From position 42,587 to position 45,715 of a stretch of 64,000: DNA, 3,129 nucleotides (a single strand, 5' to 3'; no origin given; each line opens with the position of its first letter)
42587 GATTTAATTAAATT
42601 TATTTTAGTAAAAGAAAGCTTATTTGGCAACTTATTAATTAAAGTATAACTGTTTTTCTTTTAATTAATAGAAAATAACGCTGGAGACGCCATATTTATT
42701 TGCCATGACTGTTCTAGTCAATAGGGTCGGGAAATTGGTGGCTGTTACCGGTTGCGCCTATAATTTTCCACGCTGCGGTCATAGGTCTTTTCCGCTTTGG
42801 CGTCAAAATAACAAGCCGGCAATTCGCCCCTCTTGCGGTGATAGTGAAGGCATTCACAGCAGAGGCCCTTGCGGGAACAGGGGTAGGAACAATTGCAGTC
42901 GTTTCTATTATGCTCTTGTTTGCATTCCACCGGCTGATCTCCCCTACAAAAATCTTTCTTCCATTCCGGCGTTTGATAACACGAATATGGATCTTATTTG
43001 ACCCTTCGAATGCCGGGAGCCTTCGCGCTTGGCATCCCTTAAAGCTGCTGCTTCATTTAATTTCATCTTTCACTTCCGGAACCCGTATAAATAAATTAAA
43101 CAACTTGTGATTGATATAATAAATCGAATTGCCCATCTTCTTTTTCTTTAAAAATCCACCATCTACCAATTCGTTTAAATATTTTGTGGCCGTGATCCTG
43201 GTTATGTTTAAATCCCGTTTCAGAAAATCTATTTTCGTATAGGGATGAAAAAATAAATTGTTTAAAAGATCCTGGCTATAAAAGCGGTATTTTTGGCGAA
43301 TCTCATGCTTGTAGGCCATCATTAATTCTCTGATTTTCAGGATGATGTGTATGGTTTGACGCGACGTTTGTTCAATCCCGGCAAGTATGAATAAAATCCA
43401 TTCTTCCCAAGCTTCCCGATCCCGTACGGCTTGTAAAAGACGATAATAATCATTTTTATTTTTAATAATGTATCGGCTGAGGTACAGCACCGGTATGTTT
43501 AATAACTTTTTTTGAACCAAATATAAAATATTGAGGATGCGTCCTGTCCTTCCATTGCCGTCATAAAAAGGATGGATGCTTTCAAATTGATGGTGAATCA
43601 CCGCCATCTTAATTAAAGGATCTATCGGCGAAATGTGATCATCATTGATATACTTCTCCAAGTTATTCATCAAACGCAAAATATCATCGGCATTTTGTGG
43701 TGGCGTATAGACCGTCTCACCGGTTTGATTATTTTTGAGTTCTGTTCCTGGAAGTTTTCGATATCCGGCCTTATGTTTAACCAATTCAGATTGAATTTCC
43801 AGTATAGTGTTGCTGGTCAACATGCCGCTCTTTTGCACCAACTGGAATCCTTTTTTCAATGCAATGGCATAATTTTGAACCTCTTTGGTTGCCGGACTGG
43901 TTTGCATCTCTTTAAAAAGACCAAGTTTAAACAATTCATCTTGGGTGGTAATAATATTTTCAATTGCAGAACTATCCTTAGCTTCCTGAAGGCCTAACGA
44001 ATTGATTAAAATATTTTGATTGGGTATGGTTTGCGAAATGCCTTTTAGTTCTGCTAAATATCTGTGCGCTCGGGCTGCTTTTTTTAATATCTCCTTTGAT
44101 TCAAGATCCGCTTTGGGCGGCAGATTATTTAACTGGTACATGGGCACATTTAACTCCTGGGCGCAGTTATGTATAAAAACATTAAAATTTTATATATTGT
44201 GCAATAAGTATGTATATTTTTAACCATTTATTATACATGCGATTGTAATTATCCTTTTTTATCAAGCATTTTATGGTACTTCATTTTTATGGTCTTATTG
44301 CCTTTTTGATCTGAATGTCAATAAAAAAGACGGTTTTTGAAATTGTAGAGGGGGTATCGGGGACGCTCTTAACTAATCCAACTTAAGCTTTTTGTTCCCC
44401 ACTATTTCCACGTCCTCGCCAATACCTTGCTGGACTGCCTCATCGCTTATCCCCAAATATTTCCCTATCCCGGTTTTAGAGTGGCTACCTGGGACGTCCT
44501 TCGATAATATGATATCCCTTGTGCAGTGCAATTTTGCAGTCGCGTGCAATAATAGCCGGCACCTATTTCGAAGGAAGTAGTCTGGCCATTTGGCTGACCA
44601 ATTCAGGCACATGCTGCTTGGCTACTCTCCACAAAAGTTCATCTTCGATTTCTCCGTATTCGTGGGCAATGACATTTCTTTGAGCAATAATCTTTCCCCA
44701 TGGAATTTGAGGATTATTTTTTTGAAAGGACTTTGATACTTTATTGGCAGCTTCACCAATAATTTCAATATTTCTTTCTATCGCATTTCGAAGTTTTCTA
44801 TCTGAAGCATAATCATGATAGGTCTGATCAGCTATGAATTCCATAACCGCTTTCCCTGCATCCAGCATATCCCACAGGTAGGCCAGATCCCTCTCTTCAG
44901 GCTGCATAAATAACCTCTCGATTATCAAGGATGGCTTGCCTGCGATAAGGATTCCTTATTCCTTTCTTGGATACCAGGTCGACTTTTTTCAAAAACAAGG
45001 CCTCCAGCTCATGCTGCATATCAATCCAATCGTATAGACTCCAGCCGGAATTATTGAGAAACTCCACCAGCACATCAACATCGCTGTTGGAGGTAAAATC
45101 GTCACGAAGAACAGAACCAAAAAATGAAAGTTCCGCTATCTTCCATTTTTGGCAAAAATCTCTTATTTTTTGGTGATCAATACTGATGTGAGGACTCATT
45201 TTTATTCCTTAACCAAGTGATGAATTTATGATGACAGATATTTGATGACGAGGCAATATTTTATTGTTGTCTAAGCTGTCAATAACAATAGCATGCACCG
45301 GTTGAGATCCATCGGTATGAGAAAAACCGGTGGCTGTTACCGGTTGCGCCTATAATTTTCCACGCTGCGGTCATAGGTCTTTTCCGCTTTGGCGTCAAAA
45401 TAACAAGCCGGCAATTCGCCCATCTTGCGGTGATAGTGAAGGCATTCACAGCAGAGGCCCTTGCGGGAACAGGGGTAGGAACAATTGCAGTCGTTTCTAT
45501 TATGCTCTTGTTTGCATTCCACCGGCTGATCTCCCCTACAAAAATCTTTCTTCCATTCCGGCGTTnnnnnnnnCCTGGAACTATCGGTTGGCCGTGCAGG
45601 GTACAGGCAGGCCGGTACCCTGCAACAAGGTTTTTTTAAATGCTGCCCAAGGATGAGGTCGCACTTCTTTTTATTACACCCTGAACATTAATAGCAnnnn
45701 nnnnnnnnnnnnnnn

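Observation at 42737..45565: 237-bp near-identical direct repeats, each carrying a Cys-rich mini-gene, bracket the Fic3-HepT/MntA cassette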

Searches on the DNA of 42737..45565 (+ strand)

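Call 56: search_dna_similar(query=window:42737-45565:+, collection=plasmids, mode=distant, max_rows=8)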
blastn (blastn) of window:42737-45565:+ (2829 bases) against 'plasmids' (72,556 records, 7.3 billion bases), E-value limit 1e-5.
Records with a match: 33; places in all: 33; records where one place covers at least 80% of the query: 0.
Best place of each record, by identity: 80-90% 1; 60-80% 32.
By first word of the organism name: Hymenobacter 3; Mesorhizobium 3; Psychrobacter 2; Asticcacaulis 2; Vibrio 1; Geminocystis 1; Persicobacter 1; Pseudanabaena 1; Pontibacter 1; Francisella 1; and 17 more.
By predicted mobility (MOB-suite, as given by PLSDB): non-mobilizable 18; mobilizable 8; conjugative 7.
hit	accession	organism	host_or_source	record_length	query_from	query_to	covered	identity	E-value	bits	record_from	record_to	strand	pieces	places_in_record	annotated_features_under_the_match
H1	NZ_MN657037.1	Psychrobacter sp.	-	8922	440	1326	31%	64.6%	1e-30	144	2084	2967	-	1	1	Fic family protein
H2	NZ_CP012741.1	Vibrio vulnificus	Homo sapiens,blood sample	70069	646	1350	25%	66.3%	2e-33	153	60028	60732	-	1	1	Fic/DOC family N-terminal domain-containing protein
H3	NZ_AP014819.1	Geminocystis sp. NIES-3708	-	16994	584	1291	25%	65.3%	2e-33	152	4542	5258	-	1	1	Fic family protein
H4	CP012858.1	Persicobacter sp. JZB09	cell culture,soil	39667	651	1321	24%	65.2%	2e-27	132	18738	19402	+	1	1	record has no annotation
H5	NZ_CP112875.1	Pseudanabaena galeata CCNP1313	-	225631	614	1252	23%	66.6%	5e-35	159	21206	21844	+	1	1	Fic family protein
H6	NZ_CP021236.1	Pontibacter actiniarum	Whole organism,unidentified actinians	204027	702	1334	22%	64.8%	2e-22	116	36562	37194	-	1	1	Fic family protein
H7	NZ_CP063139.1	Francisella philomiragia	Homo sapiens,soft tissue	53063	694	1329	22%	64.1%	3e-18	102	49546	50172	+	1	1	Fic family protein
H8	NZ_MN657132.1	Psychrobacter sp.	-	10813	706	1326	22%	65.1%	3e-25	126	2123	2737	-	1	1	Fic family protein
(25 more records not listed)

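Call 57: search_dna_similar(query=window:42737-45565:+, collection=phages, mode=distant, max_rows=8)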
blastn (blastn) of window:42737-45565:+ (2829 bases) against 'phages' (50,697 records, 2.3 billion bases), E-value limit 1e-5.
Records with a match: 1; places in all: 1; records where one place covers at least 80% of the query: 0.
Best place of each record, by identity: 60-80% 1.
By first word of the organism name: Bacteriophage 1.
By host as written in the record: - 1.
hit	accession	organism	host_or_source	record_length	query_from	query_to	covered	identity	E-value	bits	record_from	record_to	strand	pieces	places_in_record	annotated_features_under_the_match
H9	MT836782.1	Bacteriophage sp.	human fecal samples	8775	625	874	9%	68.4%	2e-16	96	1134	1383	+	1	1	record has no annotation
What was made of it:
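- Tried and rejected: The plasmid and phage collections give only distant Fic hits (calls 56, 57).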

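Call 68: search_dna_similar(query=window:43053-44147:-, collection=ecoli_genomes, mode=distant, max_rows=8)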
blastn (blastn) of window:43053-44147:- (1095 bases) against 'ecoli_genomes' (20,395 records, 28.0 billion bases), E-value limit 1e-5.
No match.
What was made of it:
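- Tried and rejected: E. coli genomes give no match (call 68).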

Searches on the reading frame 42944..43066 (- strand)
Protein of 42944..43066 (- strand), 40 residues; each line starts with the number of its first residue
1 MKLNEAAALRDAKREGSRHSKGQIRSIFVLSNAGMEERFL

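Call 33: search_protein_families(library=pfam, proteins=[window:42944-43066:-], max_evalue=0.001)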
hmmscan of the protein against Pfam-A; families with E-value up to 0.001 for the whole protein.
window:42944-43066:- (40 aa): 0 families

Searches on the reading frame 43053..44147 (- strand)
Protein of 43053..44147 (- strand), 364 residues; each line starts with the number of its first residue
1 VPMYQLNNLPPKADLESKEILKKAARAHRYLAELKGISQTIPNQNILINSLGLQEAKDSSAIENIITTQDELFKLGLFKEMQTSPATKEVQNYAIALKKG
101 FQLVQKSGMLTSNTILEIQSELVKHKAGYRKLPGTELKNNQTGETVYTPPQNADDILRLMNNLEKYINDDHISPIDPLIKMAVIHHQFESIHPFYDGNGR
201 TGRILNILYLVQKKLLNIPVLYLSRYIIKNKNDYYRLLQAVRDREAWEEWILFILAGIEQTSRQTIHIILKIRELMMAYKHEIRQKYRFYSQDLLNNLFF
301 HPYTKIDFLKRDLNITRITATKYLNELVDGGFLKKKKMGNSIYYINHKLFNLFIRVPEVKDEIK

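Call 9: search_protein_families(library=pfam, proteins=[window:43053-44147:-], max_evalue=0.01)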
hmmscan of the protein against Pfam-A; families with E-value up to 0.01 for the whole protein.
window:43053-44147:- (364 aa): 4 families
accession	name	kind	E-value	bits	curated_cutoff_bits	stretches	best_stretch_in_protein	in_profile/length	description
PF13784.11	Fic_N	-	1.4e-26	92.7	26.7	1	21-102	1-82/82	Fic/DOC family N-terminal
PF02661.23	Fic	-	9.1e-21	74.9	24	1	110-210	2-93/93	Fic/DOC family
PF21248.3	SoFic-like_C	-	3.1e-18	66.2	27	1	275-349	1-76/76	Protein adenylyltransferase SoFic-like, C-terminal domain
PF22723.2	NA-iREase2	-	0.0082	16.9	27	0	304-364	27-89/119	NACHT-associated inactive Restriction Endonuclease 2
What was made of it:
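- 43053..44147 (-): Fic3: class II (SoFic-type) Fic AMPylase. Motifs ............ and the inhibitory SSAIEN are present. Call 9 (Fic_N, Fic, SoFic-like_C).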

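Call 16: find_encoding_contigs(protein=window:43053-44147:-, flank=10000, max_places=10)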
Protein window:43053-44147:- (364 aa): no gene with exactly this product is on record in the collection.

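Call 36: find_homologous_proteins(query=window:43053-44147:-, max_evalue=1e-30)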
Query window:43053-44147:- (364 aa): 8000 proteins with E <= 1e-30 among 8000 candidates; the best 120 are listed.
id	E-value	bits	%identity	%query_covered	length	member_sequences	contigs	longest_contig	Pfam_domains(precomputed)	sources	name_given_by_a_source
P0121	2.7e-235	798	100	99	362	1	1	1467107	PF21248.4,PF13784.12,PF02661.24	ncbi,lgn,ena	-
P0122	3.7e-200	682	84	99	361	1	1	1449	PF21248.4,PF13784.12,PF02661.24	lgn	-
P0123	1.1e-198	677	84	99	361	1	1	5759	PF21248.4,PF13784.12,PF02661.24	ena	-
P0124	3.0e-188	643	79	99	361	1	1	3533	PF21248.4,PF13784.12,PF02661.24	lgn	-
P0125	5.0e-176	603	75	99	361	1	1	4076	PF21248.4,PF13784.12,PF02661.24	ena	-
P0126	1.2e-174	598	72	99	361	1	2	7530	PF21248.4,PF13784.12,PF02661.24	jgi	-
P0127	2.2e-162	558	69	97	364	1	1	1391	PF21248.4,PF13784.12,PF02661.24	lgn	-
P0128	2.6e-161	555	69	98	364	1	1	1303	PF21248.4,PF13784.12,PF02661.24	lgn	-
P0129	7.7e-161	553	70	98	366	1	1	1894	PF21248.4,PF13784.12,PF02661.24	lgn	-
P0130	3.4e-160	551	68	99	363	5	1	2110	PF21248.4,PF13784.12,PF02661.24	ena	-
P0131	5.5e-160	550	69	98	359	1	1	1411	PF21248.4,PF13784.12,PF02661.24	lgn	-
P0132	6.3e-159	547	68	98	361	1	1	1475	PF21248.4,PF13784.12,PF02661.24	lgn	-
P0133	9.8e-159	546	67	99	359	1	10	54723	PF21248.4,PF13784.12,PF02661.24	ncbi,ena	-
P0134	1.4e-158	546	67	98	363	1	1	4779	PF21248.4,PF13784.12,PF02661.24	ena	-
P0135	1.7e-158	545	68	98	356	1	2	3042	PF21248.4,PF13784.12,PF02661.24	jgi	-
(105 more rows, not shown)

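Call 37: find_encoding_contigs(protein=P0121, flank=6000, max_places=10)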
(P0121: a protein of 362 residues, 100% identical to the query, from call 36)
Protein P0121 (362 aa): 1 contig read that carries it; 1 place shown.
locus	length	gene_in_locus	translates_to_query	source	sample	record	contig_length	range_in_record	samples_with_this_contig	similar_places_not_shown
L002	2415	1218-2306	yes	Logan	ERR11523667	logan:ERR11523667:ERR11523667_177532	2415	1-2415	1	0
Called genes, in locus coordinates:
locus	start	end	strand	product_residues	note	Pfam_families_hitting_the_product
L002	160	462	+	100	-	PF01909:NTP_transf_2, PF18765:Polbeta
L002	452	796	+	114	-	PF01934:HepT-like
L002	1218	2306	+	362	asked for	PF13784:Fic_N, PF02661:Fic, PF21248:SoFic-like_C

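Call 38: find_encoding_contigs(protein=P0123, flank=6000, max_places=6)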
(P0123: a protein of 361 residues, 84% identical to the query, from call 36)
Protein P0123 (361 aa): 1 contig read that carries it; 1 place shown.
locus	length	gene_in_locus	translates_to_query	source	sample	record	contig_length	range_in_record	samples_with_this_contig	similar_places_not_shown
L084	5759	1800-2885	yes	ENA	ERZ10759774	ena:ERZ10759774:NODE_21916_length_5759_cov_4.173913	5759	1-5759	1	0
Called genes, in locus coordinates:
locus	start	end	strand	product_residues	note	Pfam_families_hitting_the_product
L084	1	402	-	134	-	?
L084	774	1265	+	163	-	-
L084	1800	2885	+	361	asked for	PF13784:Fic_N, PF02661:Fic, PF21248:SoFic-like_C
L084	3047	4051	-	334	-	PF12802:MarR_2 (faint), PF02661:Fic, PF13412:HTH_24 (faint)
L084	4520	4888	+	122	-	-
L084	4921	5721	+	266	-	PF13646:HEAT_2, PF02985:HEAT (faint)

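Call 48: search_protein_families(library=ncbifam, proteins=[window:43053-44147:-], max_evalue=0.001)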
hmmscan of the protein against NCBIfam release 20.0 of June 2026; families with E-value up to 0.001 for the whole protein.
window:43053-44147:- (364 aa): 2 families
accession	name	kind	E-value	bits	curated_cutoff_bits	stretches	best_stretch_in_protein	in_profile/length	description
NF046030.1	ProtAdlyltaseSoFic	equivalog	3.5e-115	384.8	550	1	3-354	7-356/361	protein adenylyltransferase Fic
TIGR02613.1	mob_myst_B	hypoth_equivalog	6.7e-05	22.9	124.4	1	157-214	91-145/186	mobile mystery protein B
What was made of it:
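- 43053..44147 (-): Call 48 (NF046030, 385 bits, below its 550-bit equivalog cut-off).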

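Call 61: search_protein_families(library=padloc, proteins=[window:43053-44147:-], max_evalue=0.001)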
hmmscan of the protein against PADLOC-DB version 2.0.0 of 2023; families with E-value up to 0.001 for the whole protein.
window:43053-44147:- (364 aa): 7 families
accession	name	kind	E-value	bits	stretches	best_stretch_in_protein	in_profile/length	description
PDLC03963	SoFic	-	2.9e-119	396.7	1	3-353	8-358/361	-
PDLC04966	PDC-S24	-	7.5e-16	56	1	88-241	214-368/497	-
PDLC04840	PDC-S04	-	1.1e-14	52.7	1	52-221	12-183/227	-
PDLC04836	PDC-S04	-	3e-12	44.2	1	138-245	121-216/244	-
PDLC04839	PDC-S04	-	1.2e-09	36.1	1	156-242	100-187/205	-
PDLC04837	PDC-S04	-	1.2e-09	35.9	1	150-241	129-208/234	-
PDLC04838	PDC-S04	-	1.3e-07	29.7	1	143-205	94-157/209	-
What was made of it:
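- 43053..44147 (-): Call 61 (PADLOC SoFic, 2.9e-119).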

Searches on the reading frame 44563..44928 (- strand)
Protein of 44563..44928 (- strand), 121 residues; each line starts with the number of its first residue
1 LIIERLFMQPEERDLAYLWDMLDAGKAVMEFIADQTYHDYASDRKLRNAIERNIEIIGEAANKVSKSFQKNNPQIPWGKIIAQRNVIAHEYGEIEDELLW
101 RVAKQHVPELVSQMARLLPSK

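Call 9: search_protein_families(library=pfam, proteins=[window:44563-44928:-], max_evalue=0.01)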
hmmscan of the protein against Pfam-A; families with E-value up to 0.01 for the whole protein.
window:44563-44928:- (121 aa): 1 family
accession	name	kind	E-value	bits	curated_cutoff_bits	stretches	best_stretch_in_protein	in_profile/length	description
PF01934.22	HepT-like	-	1.1e-24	86.9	23.5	1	21-115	1-118/120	Ribonuclease HepT-like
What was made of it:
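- Checked: The interval holds Fic3 (43053-44147, -), HepT (44563-44928, -) and MntA (44897-45199, -), as stated (call 9).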

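Call 48: search_protein_families(library=ncbifam, proteins=[window:44563-44928:-], max_evalue=0.001)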
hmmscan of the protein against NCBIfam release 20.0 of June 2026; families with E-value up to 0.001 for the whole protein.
window:44563-44928:- (121 aa): 1 family
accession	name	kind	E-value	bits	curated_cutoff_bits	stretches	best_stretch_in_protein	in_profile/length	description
NF047751.1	HepT_toxin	equivalog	1.2e-09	38.1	60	1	77-110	84-117/120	type VII toxin-antitoxin system HepT family RNase toxin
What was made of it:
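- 44563..44928 (-): HepT toxin (HEPN RNase). The RX4HXY motif is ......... Calls 9, 48.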

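Call 61: search_protein_families(library=padloc, proteins=[window:44563-44928:-], max_evalue=0.001)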
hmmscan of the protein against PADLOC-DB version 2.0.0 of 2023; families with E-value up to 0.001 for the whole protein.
window:44563-44928:- (121 aa): 0 families
